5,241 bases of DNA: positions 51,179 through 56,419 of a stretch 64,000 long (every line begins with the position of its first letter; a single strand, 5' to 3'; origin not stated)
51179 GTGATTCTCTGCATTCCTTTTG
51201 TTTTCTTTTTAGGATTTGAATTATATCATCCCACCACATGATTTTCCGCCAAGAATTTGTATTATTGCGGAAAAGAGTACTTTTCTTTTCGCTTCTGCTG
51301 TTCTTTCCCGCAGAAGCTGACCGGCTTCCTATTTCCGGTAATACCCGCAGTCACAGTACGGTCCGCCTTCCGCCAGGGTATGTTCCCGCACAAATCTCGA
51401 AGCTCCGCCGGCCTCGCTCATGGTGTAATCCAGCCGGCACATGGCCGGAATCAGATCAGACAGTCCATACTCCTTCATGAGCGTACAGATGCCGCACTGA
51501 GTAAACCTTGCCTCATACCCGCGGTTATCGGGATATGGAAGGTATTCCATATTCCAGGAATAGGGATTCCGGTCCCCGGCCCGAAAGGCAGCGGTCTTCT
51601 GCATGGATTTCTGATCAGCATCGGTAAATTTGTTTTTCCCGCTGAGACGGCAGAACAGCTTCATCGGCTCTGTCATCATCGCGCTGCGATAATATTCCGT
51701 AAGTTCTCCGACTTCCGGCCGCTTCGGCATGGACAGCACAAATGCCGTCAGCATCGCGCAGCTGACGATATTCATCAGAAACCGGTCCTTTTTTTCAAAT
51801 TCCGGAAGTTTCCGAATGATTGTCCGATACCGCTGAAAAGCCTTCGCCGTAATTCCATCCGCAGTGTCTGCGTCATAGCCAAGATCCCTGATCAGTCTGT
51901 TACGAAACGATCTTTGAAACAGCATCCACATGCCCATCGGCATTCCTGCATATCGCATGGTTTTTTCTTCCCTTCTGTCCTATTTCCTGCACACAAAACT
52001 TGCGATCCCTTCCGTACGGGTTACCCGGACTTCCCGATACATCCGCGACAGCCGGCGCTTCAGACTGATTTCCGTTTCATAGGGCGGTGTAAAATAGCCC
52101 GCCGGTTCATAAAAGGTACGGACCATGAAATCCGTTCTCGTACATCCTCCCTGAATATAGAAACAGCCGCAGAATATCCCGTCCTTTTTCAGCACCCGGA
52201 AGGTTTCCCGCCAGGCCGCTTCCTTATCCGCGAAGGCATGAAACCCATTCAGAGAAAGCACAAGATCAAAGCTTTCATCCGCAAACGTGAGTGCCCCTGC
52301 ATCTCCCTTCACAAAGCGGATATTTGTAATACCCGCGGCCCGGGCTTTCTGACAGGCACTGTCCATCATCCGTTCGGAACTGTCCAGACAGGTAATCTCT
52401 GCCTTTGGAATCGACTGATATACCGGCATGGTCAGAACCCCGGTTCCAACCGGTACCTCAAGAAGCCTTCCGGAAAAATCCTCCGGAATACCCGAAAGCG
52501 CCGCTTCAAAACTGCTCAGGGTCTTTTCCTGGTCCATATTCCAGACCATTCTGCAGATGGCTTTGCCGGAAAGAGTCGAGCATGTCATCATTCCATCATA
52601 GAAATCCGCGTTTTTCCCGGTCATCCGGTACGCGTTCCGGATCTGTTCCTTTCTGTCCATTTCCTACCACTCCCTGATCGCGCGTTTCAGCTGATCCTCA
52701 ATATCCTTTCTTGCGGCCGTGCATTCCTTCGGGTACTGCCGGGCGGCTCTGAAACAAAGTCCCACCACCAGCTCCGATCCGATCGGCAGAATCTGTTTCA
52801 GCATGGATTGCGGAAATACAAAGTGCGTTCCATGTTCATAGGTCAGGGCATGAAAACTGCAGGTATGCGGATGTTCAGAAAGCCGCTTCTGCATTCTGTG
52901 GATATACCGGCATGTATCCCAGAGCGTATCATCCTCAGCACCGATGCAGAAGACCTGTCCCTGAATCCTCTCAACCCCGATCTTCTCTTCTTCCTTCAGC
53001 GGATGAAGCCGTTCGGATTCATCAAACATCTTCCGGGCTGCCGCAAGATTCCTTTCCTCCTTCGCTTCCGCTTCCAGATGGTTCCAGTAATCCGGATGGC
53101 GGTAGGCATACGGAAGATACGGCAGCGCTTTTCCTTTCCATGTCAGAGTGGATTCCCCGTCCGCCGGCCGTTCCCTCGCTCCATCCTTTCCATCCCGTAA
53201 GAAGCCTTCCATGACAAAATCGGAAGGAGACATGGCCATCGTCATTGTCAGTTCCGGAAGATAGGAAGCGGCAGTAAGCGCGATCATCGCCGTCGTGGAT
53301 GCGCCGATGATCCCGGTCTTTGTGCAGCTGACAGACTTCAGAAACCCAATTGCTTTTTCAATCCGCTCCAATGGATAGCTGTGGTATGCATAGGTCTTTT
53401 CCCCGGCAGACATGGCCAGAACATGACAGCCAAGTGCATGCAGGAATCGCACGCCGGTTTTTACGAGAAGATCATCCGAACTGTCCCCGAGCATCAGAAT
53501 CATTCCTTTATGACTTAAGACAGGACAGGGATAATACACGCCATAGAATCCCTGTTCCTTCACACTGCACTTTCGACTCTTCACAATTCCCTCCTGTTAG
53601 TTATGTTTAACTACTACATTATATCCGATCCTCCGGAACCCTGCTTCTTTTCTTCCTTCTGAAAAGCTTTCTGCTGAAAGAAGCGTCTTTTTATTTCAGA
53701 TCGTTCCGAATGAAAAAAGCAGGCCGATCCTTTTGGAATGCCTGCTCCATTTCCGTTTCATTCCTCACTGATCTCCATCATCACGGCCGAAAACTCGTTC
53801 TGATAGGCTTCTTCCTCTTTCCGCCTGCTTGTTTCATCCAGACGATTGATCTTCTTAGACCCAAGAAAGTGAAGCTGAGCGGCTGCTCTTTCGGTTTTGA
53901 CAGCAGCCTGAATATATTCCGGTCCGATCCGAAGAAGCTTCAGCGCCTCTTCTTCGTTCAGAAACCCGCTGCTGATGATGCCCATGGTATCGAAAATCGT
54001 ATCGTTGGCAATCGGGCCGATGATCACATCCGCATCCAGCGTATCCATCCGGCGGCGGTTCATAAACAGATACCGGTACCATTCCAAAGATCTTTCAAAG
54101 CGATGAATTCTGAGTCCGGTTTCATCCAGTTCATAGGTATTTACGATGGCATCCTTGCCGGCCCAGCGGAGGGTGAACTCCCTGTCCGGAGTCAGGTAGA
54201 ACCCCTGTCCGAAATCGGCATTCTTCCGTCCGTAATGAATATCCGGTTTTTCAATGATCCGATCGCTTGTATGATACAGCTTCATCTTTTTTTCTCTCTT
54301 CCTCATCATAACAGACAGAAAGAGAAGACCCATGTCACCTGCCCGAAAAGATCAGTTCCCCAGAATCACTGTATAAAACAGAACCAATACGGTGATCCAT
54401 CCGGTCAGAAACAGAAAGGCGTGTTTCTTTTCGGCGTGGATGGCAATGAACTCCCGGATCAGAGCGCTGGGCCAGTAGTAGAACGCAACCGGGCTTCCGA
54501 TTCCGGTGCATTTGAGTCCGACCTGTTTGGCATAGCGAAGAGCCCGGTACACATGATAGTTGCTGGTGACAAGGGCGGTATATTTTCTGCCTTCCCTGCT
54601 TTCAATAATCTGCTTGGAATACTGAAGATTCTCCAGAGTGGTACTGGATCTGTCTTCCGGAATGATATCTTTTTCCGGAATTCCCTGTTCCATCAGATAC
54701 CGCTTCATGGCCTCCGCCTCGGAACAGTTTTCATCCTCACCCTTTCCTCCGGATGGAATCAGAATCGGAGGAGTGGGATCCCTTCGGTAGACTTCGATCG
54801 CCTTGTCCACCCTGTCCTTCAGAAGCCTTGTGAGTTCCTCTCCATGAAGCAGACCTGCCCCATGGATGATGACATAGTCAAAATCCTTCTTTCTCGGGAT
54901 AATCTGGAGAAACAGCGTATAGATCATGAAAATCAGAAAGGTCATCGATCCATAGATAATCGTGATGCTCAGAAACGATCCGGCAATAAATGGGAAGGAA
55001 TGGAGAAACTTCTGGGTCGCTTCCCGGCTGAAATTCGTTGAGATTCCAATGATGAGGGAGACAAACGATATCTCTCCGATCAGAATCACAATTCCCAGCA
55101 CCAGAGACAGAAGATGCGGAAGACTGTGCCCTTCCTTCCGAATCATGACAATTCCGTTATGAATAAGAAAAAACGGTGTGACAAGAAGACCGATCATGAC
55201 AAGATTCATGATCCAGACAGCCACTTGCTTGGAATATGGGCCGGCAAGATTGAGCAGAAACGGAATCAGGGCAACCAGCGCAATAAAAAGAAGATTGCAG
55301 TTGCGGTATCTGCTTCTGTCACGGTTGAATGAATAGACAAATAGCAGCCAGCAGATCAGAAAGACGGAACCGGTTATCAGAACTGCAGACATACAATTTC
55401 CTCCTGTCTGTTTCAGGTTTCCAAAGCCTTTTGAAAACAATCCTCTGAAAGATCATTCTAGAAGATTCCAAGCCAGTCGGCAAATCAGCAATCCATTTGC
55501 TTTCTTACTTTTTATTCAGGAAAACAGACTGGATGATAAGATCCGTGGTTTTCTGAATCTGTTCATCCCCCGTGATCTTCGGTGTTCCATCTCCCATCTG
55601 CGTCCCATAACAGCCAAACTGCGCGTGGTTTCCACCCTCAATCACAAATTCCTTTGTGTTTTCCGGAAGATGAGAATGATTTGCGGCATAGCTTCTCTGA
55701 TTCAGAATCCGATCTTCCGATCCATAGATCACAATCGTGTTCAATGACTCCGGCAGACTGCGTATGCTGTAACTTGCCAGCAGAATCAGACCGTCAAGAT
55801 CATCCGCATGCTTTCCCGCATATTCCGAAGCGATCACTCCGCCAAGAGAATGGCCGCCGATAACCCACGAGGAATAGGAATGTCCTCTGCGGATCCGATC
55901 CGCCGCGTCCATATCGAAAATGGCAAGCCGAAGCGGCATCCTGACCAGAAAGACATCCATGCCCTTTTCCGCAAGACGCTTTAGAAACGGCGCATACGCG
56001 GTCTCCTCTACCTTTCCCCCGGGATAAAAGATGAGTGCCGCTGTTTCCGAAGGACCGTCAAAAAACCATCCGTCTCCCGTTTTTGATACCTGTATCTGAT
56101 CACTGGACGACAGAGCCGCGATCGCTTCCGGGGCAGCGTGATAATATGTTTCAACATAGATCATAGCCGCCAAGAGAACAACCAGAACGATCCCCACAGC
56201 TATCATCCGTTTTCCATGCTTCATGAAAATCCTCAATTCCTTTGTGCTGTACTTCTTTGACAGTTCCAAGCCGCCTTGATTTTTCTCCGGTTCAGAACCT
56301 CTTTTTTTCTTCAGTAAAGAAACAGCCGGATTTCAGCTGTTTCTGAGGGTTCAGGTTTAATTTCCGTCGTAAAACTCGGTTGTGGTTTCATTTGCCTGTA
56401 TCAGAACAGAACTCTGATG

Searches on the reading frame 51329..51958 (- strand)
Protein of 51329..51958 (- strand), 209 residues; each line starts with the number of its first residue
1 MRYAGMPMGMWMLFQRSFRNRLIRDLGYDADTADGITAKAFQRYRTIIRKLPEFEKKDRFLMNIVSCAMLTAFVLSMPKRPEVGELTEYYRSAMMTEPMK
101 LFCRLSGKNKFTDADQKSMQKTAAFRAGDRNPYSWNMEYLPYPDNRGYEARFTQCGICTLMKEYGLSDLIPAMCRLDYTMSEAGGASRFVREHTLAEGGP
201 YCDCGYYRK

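Call 19: search_protein_families(library=pfam, proteins=[window:51329-51958:-], max_evalue=0.001)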
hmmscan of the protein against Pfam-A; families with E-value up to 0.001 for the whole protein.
window:51329-51958:- (209 aa): 1 family
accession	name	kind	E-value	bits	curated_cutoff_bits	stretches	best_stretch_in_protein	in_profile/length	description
PF14196.11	ATC_hydrolase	-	2.2e-24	87.3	28.1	1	62-206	1-145/145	L-2-amino-thiazoline-4-carboxylic acid hydrolase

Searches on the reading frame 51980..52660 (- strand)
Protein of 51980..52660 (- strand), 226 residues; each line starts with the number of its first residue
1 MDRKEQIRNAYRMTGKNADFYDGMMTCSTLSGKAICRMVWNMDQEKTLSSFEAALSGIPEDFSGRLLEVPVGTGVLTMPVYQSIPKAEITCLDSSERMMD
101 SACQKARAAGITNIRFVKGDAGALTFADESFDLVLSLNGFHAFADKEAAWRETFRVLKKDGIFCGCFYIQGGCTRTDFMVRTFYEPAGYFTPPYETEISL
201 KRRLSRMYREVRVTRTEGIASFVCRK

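Call 19: search_protein_families(library=pfam, proteins=[window:51980-52660:-], max_evalue=0.001)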
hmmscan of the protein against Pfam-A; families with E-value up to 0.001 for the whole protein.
window:51980-52660:- (226 aa): 7 families
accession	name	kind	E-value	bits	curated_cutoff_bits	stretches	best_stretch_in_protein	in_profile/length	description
PF13649.12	Methyltransf_25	-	3.6e-21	76.1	27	1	67-161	2-97/97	Methyltransferase domain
PF08241.18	Methyltransf_11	-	6.3e-20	72.1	21.2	1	67-164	1-94/95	Methyltransferase domain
PF13847.12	Methyltransf_31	-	7.5e-18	65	27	1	65-164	6-108/145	Methyltransferase domain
PF01209.24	Ubie_methyltran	-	2.1e-16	60.4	20.1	1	65-164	50-150/233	ubiE/COQ5 methyltransferase family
PF08242.18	Methyltransf_12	-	1.3e-15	58.4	30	1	67-163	1-98/98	Methyltransferase domain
PF05175.20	MTS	-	2.2e-08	34.4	23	1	55-147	24-115/170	Methyltransferase small domain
PF01170.24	UPF0020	-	0.00072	19.7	22.3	0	85-136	75-127/197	RMKL-like, methyltransferase domain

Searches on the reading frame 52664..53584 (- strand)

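Call 19: search_protein_families(library=pfam, proteins=[window:52664-53584:-], max_evalue=0.001)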
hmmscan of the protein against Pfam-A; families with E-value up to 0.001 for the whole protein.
window:52664-53584:- (306 aa): 1 family
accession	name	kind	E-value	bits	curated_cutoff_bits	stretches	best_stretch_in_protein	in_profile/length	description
PF08840.17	BAAT_C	-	5e-14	53.3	20.9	1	72-258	3-162/210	BAAT / Acyl-CoA thioester hydrolase C terminal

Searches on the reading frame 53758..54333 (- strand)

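Call 19: search_protein_families(library=pfam, proteins=[window:53758-54333:-], max_evalue=0.001)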
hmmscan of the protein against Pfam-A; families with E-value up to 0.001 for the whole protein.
window:53758-54333:- (191 aa): 1 family
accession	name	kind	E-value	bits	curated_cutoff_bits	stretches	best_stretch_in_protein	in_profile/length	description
PF13151.12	DUF3990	-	1.7e-37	128.9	32.2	1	17-156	1-152/152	Protein of unknown function (DUF3990)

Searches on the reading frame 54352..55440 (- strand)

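Call 19: search_protein_families(library=pfam, proteins=[window:54352-55440:-], max_evalue=0.001)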
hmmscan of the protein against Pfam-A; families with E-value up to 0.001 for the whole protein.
window:54352-55440:- (362 aa): 1 family
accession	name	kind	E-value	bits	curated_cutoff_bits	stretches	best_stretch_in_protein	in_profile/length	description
PF02698.23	DUF218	-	6.3e-32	110.7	27.6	1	188-332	1-132/133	DUF218 domain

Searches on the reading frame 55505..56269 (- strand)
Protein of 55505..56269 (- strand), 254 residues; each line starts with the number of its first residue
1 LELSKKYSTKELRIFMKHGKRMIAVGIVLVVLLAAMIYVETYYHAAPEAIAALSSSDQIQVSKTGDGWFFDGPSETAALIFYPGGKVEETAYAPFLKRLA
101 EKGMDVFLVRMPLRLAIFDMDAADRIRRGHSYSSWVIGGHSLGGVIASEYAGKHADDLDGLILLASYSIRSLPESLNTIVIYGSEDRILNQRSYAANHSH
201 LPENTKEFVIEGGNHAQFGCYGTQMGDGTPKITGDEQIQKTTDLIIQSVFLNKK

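Call 19: search_protein_families(library=pfam, proteins=[window:55505-56269:-], max_evalue=0.001)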
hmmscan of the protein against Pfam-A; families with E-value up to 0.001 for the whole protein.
window:55505-56269:- (254 aa): 4 families
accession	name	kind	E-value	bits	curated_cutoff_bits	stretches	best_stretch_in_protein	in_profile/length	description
PF12695.13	Abhydrolase_5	-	1.2e-50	172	27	1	78-238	1-163/164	Alpha/beta hydrolase family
PF12146.15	Hydrolase_4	-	8.1e-11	42.1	27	1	119-166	61-109/239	Serine aminopeptidase, S33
PF00561.26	Abhydrolase_1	-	1.1e-08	35.5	25.8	1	124-166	60-102/245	alpha/beta hydrolase fold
PF20408.4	Abhydrolase_11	-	0.0006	20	27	0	111-215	53-165/193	Alpha/beta hydrolase domain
